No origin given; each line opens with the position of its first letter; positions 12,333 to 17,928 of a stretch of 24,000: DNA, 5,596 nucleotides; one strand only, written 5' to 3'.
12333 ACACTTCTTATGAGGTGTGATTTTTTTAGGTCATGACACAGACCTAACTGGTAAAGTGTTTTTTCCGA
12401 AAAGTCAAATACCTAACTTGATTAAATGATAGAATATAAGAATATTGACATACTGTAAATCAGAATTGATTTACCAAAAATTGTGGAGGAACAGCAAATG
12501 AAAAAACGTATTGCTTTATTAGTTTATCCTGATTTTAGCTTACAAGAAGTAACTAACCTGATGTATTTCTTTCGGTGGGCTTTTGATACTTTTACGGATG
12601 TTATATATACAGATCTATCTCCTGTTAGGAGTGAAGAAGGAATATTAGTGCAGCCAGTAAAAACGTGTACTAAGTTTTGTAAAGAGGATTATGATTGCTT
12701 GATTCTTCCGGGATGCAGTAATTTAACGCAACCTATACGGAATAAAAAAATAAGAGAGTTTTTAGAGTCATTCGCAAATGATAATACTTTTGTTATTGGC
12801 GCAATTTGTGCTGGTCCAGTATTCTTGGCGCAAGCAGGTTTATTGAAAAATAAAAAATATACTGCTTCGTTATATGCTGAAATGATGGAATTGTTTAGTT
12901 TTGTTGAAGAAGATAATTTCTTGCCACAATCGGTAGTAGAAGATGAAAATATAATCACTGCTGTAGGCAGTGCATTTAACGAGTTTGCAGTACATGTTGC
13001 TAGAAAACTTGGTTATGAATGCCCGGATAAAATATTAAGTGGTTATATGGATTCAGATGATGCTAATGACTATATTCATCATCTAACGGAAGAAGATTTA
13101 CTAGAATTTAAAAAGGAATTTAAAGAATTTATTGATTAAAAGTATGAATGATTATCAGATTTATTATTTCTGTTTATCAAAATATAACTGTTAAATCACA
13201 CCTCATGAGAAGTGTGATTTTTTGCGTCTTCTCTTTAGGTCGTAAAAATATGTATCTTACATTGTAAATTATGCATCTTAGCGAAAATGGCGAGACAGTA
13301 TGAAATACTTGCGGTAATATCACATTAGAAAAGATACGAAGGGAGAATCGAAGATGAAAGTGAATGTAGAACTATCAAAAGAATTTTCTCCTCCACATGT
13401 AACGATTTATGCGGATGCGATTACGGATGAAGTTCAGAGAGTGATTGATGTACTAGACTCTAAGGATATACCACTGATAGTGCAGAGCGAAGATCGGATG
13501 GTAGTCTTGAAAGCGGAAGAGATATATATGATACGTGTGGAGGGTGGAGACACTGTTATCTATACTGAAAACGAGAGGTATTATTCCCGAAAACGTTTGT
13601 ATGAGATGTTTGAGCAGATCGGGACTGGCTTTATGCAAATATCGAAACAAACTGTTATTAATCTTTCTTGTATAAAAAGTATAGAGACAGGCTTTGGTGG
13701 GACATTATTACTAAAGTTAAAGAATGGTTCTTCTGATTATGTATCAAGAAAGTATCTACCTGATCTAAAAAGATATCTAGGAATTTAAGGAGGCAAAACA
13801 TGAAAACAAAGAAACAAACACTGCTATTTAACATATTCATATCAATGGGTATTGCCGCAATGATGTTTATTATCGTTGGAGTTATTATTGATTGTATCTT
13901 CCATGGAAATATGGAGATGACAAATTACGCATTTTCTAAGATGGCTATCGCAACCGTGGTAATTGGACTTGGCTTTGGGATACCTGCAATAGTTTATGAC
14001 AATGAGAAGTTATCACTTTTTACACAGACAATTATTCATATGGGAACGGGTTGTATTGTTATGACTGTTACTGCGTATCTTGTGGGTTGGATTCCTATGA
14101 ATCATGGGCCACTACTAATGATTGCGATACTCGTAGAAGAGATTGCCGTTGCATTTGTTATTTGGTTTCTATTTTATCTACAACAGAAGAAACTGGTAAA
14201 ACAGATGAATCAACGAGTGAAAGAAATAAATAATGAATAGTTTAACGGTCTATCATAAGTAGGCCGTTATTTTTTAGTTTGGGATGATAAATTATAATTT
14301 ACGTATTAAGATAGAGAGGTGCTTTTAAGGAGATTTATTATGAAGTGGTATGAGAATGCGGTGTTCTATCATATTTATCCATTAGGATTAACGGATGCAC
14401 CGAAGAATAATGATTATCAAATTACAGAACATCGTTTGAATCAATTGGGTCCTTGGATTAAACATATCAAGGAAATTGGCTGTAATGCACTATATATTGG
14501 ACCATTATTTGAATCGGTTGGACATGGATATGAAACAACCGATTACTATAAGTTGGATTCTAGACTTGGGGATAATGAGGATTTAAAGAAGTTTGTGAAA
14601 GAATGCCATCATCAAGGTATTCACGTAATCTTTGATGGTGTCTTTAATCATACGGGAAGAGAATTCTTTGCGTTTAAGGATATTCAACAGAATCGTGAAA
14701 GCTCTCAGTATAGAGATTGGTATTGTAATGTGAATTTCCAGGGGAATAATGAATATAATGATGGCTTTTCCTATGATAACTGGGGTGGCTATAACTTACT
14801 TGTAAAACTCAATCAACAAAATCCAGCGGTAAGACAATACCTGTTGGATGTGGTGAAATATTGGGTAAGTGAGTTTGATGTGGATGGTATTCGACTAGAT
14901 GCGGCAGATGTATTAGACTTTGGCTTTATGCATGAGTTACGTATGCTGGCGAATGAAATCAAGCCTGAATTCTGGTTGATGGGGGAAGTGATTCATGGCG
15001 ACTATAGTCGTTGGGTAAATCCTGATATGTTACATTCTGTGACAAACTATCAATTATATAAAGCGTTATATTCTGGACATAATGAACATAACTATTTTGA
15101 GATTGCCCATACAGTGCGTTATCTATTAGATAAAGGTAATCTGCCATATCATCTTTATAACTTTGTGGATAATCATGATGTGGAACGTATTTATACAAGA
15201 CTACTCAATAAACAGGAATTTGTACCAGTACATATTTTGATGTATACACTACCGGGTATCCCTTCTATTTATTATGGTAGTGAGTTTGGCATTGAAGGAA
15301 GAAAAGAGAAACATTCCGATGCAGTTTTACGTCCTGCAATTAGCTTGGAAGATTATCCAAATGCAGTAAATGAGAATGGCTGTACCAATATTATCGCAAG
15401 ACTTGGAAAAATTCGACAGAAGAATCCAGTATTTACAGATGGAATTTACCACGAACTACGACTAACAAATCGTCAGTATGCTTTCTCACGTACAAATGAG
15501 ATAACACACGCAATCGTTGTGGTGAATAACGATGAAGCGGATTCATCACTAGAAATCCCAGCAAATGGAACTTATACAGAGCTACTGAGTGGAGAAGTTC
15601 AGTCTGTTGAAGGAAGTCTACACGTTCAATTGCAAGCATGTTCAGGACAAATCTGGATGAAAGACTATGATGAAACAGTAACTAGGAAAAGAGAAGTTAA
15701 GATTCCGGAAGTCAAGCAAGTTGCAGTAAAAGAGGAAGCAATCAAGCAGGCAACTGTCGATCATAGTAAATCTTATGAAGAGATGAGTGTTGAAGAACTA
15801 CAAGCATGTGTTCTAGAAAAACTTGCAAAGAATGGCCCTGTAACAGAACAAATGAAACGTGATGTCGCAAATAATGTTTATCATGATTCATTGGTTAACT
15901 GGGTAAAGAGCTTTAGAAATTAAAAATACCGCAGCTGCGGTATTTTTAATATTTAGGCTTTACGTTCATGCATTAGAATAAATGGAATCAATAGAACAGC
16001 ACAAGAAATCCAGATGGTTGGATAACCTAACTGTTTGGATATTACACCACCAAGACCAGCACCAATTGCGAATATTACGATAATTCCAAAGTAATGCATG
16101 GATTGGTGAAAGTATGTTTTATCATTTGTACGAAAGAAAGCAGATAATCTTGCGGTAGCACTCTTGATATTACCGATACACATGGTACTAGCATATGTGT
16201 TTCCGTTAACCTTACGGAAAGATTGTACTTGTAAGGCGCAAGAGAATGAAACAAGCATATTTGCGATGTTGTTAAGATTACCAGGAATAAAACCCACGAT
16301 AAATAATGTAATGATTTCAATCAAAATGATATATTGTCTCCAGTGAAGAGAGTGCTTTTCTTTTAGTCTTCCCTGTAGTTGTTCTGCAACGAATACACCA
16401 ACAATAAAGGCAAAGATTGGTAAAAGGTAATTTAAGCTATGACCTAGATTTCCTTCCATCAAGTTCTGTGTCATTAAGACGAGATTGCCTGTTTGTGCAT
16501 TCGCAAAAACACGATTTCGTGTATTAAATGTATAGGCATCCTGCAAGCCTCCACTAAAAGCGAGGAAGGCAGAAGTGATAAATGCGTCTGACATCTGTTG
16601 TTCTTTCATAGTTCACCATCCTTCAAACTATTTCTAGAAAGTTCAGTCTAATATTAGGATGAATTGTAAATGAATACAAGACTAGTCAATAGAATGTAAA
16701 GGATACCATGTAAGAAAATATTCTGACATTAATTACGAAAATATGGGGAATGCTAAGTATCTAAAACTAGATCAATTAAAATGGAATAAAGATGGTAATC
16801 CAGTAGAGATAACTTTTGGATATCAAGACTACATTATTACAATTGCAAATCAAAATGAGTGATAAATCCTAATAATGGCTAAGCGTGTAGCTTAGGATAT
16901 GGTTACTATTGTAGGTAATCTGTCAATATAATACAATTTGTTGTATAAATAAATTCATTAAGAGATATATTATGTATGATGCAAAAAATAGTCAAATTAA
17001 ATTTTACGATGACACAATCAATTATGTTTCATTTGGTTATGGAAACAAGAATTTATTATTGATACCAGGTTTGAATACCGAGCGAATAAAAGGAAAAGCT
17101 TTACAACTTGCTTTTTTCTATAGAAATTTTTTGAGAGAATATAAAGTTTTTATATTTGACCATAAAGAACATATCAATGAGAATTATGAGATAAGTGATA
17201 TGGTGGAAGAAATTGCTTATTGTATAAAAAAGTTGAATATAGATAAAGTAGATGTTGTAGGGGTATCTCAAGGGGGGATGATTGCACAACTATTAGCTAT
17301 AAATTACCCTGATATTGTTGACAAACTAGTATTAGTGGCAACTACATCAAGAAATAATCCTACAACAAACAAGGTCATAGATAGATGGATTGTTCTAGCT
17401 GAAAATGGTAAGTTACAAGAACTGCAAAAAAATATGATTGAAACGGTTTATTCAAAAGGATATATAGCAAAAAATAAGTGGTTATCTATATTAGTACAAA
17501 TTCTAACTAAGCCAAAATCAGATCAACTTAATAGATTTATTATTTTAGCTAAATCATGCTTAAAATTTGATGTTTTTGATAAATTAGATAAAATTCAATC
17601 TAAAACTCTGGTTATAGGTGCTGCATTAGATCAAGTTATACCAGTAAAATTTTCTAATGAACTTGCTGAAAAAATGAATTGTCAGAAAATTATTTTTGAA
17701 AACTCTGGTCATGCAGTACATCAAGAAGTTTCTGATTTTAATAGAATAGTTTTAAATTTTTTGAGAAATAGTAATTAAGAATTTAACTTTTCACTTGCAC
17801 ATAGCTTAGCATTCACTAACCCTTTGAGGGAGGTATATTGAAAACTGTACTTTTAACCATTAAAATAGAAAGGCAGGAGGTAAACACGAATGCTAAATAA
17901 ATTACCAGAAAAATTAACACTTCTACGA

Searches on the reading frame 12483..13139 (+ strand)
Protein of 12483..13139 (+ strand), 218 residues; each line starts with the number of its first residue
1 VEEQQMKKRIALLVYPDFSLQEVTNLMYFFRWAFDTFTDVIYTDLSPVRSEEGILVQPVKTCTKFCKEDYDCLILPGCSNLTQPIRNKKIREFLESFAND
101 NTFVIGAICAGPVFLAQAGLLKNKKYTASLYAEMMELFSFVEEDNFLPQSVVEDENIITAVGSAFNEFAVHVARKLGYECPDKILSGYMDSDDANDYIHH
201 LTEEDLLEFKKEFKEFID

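Call 5: search_protein_families(library=pfam, proteins=[window:12483-13139:+])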
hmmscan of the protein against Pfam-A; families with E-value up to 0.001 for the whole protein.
window:12483-13139:+ (218 aa): 2 families
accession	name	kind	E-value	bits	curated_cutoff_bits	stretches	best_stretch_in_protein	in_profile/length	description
PF01965.30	DJ-1_PfpI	-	5.7e-24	85.2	26.6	1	8-173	1-163/165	DJ-1/PfpI family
PF07685.20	GATase_3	-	1.9e-05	24.8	27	1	41-138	12-111/196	CobB/CobQ-like glutamine amidotransferase domain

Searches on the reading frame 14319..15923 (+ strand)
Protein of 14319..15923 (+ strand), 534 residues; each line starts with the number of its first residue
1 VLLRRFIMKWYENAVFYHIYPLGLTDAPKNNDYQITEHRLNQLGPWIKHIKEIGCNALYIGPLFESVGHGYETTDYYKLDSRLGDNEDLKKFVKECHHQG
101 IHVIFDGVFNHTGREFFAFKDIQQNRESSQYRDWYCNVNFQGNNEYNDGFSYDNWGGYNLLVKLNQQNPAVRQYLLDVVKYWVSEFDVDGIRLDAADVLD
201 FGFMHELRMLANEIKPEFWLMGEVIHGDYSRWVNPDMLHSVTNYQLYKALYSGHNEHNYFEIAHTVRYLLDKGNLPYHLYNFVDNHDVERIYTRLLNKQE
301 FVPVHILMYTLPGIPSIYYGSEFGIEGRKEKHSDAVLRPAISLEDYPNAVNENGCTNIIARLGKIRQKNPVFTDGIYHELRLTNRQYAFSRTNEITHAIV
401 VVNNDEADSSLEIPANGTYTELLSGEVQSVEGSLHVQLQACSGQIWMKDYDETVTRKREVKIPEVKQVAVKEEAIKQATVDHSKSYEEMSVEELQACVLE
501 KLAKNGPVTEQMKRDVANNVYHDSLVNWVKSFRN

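Call 5: search_protein_families(library=pfam, proteins=[window:14319-15923:+])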
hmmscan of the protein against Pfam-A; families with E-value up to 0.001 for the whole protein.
window:14319-15923:+ (534 aa): 4 families
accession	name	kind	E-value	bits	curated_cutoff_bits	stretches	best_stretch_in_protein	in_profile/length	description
PF00128.31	Alpha-amylase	-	2.7e-53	182.2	22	1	47-334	25-365/446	Alpha amylase, catalytic domain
PF02806.24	Alpha-amylase_C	-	1.7e-06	28.7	21.2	1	384-450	9-73/95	Alpha amylase, C-terminal all-beta domain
PF16657.11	Malt_amylase_C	-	8.6e-05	23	27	1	380-440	6-70/75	Maltogenic Amylase, C-terminal domain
PF18952.6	DUF5696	-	0.0002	20.5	25.6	1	72-137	299-369/612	Family of unknown function (DUF5696)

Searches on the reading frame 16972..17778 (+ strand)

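Call 5: search_protein_families(library=pfam, proteins=[window:16972-17778:+])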
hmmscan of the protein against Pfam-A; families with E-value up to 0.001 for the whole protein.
window:16972-17778:+ (268 aa): 7 families
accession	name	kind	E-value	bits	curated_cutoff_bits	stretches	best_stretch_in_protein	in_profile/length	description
PF00561.26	Abhydrolase_1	-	5.7e-19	69.2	25.8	1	28-250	3-241/245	alpha/beta hydrolase fold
PF12146.15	Hydrolase_4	-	6.2e-08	32.7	27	1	74-252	55-237/239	Serine aminopeptidase, S33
PF03096.20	Ndr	-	5.2e-07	29.1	23.3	1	74-217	82-228/283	Ndr family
PF12697.13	Abhydrolase_6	-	1.6e-06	29.4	26.3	1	77-252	57-209/217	Alpha/beta hydrolase family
PF03959.19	FSH1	-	1.3e-05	25.4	21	1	62-249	73-201/211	Serine hydrolase (FSH1)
PF09752.15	ABHD18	-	0.00011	21.9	21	1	81-247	165-330/351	Alpha/beta hydrolase domain containing 18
PF08840.17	BAAT_C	-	0.00037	21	20.9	0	88-249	19-160/210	BAAT / Acyl-CoA thioester hydrolase C terminal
